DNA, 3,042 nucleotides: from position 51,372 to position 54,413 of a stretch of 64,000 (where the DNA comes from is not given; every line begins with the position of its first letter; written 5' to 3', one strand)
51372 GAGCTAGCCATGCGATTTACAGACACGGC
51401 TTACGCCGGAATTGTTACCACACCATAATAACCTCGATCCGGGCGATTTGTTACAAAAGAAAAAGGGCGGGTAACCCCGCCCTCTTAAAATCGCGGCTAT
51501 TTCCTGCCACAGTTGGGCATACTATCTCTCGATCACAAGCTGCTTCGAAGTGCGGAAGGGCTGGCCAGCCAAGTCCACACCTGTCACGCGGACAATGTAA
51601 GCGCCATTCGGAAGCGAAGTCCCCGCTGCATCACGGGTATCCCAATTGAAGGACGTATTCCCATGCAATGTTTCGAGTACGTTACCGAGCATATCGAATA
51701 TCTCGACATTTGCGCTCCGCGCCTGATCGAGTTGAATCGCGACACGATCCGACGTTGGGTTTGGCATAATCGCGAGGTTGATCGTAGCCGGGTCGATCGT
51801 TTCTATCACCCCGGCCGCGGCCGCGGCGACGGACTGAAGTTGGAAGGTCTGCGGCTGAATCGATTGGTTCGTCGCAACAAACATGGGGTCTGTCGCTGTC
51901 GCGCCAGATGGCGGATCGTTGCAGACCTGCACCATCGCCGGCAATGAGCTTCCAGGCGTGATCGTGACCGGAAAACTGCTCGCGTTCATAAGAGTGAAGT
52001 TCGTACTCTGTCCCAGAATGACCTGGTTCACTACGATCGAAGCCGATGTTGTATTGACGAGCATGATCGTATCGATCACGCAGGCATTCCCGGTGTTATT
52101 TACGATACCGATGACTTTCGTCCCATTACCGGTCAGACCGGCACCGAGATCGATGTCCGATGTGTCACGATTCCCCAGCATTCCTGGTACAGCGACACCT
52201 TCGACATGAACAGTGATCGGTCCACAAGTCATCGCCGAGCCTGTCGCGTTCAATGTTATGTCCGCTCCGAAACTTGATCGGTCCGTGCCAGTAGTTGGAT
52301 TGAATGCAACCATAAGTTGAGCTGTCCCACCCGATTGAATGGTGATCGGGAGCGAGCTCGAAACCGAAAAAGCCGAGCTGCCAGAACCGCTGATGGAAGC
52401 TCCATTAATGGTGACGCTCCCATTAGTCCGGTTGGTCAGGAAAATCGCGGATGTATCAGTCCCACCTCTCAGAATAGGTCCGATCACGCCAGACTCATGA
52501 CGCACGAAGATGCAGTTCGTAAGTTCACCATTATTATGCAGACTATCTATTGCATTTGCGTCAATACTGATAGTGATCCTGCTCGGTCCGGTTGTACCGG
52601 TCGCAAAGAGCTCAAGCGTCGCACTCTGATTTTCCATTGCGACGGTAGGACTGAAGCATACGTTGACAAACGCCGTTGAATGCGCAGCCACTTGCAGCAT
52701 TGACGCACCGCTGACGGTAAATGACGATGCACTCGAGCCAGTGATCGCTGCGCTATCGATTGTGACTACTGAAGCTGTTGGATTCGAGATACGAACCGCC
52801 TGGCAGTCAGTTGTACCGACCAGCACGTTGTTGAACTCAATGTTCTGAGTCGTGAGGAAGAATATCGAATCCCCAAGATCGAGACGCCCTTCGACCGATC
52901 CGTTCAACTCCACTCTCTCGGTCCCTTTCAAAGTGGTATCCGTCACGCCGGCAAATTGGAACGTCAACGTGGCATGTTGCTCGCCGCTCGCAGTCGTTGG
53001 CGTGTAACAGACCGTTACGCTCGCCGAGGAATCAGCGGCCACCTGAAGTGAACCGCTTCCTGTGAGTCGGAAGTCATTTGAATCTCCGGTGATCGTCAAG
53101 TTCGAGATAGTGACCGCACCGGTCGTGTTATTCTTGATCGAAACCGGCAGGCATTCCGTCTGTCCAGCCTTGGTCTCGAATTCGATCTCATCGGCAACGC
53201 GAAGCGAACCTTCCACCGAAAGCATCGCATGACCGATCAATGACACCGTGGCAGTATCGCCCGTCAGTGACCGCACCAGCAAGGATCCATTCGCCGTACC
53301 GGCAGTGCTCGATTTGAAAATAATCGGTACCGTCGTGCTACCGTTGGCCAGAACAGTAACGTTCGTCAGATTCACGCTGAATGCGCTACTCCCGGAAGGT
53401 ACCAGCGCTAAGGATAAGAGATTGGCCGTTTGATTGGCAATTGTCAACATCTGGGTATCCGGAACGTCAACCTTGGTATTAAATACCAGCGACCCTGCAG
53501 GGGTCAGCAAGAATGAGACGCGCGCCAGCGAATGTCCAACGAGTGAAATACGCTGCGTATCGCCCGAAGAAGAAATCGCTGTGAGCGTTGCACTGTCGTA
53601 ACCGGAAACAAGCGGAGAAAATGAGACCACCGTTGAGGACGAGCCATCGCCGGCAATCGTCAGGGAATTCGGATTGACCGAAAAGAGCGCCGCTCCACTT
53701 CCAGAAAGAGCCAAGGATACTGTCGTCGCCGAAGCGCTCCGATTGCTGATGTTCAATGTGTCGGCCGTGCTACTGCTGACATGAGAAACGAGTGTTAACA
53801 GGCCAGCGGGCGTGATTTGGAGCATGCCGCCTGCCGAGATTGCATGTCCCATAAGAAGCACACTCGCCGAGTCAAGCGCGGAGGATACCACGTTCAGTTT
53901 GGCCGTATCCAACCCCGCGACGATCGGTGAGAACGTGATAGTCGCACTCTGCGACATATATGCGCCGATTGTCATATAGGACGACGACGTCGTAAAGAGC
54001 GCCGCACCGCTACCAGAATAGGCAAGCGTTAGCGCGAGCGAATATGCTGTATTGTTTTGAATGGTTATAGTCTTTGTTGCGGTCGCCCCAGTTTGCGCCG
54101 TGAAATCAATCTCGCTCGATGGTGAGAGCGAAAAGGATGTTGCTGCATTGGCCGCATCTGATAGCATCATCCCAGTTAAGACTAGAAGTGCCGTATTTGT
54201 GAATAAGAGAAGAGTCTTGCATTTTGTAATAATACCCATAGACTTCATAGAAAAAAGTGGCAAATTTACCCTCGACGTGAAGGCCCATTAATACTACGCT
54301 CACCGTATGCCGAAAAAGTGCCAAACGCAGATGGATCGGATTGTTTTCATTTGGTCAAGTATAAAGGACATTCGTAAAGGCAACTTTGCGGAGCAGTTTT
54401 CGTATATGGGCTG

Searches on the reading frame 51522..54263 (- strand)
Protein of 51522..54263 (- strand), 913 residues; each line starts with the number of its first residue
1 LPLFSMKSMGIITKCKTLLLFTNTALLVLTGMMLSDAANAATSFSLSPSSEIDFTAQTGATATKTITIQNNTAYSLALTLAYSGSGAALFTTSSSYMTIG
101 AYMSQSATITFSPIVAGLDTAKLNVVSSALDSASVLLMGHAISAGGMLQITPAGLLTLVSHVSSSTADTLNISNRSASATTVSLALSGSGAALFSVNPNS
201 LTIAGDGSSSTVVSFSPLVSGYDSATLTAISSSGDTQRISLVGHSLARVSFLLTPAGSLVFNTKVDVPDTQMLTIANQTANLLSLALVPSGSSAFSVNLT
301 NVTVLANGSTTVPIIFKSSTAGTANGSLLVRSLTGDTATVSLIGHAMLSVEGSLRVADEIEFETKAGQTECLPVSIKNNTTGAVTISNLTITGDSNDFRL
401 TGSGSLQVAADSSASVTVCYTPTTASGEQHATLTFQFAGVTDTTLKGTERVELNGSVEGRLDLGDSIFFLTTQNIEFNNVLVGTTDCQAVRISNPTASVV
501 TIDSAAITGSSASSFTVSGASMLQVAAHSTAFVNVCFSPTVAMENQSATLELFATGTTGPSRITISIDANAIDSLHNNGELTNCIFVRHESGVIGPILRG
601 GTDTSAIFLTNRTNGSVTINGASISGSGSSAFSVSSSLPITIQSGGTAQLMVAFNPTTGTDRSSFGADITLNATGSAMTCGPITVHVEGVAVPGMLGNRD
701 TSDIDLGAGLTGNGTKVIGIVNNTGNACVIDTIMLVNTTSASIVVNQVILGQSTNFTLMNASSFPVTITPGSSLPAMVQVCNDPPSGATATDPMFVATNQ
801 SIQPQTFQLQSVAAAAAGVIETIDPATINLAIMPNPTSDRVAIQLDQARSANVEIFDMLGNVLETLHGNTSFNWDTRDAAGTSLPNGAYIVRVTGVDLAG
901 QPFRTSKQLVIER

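Call 28: search_protein_families(library=pfam, proteins=[window:51522-54263:-], max_evalue=0.001)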
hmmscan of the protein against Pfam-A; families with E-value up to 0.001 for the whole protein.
window:51522-54263:- (913 aa): 16 families
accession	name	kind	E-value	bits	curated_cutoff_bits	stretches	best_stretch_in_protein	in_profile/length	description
PF22073.2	Cep192_D4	-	6e-31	107.4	35.5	1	364-437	16-94/112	Cep192 domain 4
PF15780.11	ASH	-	1.1e-23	83.7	27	1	472-552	11-88/98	Abnormal spindle-like microcephaly-assoc'd, ASPM-SPD-2-Hydin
PF22067.2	Cep192_D3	-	1.3e-22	80.2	27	1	156-236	9-90/99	Cep192 domain 3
PF24507.1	Ig_CFAP65_4th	-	1.6e-17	64.1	27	0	169-244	1-75/76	CFAP65, fourth Ig-like domain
PF22544.2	HYDIN_VesB_CFA65-like_Ig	-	3.8e-15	56.4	25.5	1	594-676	12-89/100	HYDIN/CFA65/VesB-like, Ig-like domain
PF22066.2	Cep192_D8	-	1.3e-10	41.9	33.5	1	261-347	15-101/101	Cep192 domain 8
PF13860.13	FlgD_ig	-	1.7e-08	34.8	27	1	841-895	12-75/79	FlgD Ig-like domain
PF18962.6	Por_Secre_tail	-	5.6e-08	33.4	27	1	832-894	1-63/75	Secretion system C-terminal sorting domain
PF00932.25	LTD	-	8.5e-07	29.8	34.3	0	602-653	20-70/109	Lamin Tail Domain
PF12371.14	TMEM131_like_N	-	1.5e-06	28.8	28.8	0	263-330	13-82/84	Transmembrane protein 131-like N-terminal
PF00635.32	Motile_Sperm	-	4.1e-05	23.9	25.9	0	45-77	3-35/109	MSP (Major sperm protein) domain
PF11614.14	FixG_C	-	0.00012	22.7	25.6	0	378-438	41-102/119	IG-like fold at C-terminal of FixG, putative oxidoreductase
PF24771.2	Ig_CFAP74_1st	-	0.00015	22.5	29.2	0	472-565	5-95/97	CFAP74 first Ig-like domain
PF21633.3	MOV-10_Ig-like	-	0.0003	21.3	27.4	0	359-441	23-110/126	Helicase MOV-10, Ig-like domain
PF24498.1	Ig_TMEM131L_3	-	0.0003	21.2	28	0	725-773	13-62/100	TMEM131L third Ig-like domain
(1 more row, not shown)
